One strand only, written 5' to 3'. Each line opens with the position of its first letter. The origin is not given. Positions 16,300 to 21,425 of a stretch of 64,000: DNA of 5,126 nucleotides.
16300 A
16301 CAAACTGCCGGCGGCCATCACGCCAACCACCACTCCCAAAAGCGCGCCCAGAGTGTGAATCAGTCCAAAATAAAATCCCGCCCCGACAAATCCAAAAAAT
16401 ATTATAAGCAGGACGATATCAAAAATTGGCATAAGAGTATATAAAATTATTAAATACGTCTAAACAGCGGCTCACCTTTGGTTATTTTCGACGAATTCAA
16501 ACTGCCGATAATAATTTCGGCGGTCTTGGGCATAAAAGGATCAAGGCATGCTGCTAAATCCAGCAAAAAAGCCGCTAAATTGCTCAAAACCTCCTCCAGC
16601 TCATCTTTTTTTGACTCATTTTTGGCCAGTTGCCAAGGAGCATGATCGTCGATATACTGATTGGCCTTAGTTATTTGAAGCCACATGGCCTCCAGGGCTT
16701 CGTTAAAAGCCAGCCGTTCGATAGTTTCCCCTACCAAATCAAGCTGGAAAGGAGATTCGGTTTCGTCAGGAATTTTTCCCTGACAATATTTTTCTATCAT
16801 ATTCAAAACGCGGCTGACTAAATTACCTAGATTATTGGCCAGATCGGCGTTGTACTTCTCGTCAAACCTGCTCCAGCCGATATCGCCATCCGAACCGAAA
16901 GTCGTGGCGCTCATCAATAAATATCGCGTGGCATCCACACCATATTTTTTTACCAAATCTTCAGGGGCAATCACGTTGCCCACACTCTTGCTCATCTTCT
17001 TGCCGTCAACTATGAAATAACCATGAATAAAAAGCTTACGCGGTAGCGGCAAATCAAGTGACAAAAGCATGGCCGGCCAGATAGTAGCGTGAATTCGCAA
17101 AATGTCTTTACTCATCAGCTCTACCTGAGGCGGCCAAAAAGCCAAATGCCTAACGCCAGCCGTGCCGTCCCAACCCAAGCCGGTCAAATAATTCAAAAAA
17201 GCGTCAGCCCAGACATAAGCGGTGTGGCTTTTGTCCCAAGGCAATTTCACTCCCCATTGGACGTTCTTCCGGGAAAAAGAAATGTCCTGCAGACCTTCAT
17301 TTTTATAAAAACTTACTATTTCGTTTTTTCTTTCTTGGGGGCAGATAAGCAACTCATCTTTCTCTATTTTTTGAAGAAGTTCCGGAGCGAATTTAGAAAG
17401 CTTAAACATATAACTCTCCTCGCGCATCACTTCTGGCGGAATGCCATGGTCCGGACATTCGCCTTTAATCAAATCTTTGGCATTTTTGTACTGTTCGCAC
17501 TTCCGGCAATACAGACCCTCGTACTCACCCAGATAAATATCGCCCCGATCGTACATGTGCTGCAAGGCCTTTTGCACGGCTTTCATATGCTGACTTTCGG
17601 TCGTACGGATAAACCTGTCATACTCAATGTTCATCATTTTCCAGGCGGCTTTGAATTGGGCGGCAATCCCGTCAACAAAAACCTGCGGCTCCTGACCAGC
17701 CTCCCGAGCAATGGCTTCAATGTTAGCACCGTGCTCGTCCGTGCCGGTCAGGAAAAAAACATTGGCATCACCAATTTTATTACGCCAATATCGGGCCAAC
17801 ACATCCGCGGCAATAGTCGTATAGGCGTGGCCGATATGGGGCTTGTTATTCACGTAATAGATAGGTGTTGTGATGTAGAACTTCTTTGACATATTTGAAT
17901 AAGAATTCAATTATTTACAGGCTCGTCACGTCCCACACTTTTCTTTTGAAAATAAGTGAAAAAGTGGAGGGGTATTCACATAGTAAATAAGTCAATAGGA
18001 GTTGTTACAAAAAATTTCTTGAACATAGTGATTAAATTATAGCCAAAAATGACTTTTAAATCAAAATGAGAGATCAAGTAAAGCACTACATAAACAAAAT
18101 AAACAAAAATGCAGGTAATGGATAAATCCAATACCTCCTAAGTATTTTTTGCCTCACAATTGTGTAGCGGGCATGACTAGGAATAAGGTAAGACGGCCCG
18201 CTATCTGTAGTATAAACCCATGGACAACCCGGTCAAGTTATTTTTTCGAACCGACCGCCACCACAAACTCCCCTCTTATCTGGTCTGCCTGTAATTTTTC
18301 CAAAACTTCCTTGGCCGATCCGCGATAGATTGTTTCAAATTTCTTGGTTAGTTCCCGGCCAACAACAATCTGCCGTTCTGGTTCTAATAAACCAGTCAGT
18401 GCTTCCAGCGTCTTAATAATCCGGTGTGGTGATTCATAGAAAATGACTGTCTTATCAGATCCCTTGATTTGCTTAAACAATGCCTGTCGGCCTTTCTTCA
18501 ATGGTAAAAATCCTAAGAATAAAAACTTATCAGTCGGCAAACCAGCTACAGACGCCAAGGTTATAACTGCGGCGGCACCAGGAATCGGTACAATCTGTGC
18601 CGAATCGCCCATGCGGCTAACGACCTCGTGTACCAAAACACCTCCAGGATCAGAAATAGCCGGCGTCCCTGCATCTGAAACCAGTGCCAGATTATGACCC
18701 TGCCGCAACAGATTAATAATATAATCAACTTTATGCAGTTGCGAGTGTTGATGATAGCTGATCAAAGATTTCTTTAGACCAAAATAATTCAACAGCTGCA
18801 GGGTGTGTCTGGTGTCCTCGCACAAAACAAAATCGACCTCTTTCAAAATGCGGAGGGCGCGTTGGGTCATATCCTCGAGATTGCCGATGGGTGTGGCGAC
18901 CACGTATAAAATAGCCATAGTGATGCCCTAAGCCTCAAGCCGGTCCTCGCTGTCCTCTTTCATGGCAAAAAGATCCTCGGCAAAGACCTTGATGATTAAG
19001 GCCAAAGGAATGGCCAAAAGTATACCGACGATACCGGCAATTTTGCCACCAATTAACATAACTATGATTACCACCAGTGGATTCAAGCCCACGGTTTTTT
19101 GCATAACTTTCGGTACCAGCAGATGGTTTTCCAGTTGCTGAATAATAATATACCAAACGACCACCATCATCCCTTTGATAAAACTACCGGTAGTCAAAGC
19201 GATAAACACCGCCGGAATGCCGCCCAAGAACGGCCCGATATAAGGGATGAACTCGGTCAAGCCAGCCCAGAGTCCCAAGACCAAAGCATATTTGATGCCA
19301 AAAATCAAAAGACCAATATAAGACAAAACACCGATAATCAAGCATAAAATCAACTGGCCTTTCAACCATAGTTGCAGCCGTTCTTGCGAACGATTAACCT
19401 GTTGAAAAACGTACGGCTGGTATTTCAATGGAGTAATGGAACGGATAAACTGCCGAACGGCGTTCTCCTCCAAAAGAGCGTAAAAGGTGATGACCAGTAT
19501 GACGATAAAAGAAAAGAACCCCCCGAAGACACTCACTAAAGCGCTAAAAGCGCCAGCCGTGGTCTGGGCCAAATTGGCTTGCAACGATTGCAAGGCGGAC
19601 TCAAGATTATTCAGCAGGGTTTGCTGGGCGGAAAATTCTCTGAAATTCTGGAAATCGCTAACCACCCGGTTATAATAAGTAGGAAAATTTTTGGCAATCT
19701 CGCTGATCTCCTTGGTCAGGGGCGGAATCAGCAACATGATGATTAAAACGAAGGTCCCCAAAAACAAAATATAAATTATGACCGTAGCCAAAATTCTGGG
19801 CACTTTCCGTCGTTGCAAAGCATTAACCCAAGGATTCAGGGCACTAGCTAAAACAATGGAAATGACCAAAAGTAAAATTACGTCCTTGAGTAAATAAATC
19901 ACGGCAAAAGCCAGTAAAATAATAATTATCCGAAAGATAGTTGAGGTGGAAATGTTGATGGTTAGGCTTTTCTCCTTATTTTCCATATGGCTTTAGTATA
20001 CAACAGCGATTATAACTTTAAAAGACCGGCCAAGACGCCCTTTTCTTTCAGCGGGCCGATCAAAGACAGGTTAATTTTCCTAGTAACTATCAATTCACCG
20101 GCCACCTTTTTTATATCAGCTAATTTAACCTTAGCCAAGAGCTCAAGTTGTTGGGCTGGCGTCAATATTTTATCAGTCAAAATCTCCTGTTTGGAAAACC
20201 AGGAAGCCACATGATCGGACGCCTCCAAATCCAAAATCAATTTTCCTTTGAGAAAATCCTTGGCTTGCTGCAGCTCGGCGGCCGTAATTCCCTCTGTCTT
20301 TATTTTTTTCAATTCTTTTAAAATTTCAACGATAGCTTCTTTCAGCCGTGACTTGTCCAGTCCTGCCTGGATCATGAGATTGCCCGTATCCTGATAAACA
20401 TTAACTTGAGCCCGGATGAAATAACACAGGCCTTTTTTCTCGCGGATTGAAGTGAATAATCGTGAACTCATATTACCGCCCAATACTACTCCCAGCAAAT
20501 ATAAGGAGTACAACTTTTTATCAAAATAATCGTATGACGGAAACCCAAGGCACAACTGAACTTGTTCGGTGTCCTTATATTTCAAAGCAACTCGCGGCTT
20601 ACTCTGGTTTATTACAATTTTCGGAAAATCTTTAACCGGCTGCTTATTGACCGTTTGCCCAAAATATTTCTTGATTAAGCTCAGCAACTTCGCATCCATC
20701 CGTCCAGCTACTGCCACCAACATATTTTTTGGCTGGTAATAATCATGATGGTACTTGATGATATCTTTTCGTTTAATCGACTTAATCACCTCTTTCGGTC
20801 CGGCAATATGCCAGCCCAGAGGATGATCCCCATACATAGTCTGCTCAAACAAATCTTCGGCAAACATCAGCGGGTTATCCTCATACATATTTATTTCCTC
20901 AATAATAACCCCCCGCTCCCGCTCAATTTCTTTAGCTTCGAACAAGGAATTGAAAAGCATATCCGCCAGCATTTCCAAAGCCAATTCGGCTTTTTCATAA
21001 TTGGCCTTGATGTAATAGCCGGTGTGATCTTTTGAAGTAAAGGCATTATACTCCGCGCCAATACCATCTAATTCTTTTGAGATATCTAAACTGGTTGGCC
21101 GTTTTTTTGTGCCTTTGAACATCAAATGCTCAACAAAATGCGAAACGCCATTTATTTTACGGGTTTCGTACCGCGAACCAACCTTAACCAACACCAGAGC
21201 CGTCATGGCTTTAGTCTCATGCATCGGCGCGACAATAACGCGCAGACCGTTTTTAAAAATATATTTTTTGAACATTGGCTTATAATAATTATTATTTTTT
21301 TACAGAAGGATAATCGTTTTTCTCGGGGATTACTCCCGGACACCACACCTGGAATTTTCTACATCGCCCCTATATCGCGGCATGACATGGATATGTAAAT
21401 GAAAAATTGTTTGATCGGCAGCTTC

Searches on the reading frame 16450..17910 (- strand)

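Call 28: search_protein_families(library=pfam, proteins=[window:16450-17910:-], max_evalue=0.00001)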
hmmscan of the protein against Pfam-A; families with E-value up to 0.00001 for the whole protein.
window:16450-17910:- (486 aa): 3 families
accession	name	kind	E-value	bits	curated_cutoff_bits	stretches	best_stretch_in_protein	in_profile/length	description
PF09334.17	tRNA-synt_1g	-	3.6e-96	322.7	20.1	2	158-369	175-391/391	tRNA synthetases class I (M)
PF00133.28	tRNA-synt_1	-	1.2e-27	97.1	22.7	2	6-225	20-245/414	tRNA synthetases class I (I, L, M and V)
PF01406.26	tRNA-synt_1e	-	4.7e-14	52.9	27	0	293-335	240-283/301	tRNA synthetases class I (C) catalytic domain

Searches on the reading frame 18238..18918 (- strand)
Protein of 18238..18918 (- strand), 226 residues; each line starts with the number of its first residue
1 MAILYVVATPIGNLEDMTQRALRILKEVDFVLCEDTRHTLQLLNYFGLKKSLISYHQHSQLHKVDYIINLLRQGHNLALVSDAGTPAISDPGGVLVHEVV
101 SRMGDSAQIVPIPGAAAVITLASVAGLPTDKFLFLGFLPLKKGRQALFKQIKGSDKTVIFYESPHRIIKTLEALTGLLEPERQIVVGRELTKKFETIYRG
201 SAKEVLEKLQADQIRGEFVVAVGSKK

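Call 70: search_protein_families(library=pfam, proteins=[window:18238-18918:-], max_evalue=0.0001)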
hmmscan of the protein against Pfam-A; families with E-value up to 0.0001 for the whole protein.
window:18238-18918:- (226 aa): 1 family
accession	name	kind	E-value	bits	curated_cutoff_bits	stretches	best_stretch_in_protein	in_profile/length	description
PF00590.25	TP_methylase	-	1.5e-30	107.1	27.8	1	4-205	2-211/212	Tetrapyrrole (Corrin/Porphyrin) Methylases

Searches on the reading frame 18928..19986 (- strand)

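Call 28: search_protein_families(library=pfam, proteins=[window:18928-19986:-], max_evalue=0.00001)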
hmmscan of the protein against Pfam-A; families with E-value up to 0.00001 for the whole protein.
window:18928-19986:- (352 aa): 1 family
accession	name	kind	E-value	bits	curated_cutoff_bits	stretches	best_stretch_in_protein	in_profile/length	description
PF01594.21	AI-2E_transport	-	4.7e-77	259.8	34.3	1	20-338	5-325/327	AI-2E family transporter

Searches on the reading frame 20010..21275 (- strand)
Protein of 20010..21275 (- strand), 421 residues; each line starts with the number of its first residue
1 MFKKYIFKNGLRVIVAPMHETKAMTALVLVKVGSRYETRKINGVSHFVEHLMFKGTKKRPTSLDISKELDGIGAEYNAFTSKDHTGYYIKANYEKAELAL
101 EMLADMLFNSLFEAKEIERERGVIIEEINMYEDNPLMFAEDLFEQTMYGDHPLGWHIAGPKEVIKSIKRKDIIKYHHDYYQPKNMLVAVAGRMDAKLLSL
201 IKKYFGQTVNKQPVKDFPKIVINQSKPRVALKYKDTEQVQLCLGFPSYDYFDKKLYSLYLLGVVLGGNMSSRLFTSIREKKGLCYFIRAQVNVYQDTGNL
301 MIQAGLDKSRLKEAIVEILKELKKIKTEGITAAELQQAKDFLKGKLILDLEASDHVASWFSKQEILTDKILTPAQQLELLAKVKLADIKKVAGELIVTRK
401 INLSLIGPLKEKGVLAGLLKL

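Call 28: search_protein_families(library=pfam, proteins=[window:20010-21275:-], max_evalue=0.00001)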
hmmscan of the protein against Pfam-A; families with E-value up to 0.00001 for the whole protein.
window:20010-21275:- (421 aa): 2 families
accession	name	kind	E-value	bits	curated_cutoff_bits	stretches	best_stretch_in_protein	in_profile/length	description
PF00675.25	Peptidase_M16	-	2.9e-41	141.3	22.3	1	13-161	2-149/149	Insulinase (Peptidase family M16)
PF05193.26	Peptidase_M16_C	-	9.4e-41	140.1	23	1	166-340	1-179/181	Peptidase M16 inactive domain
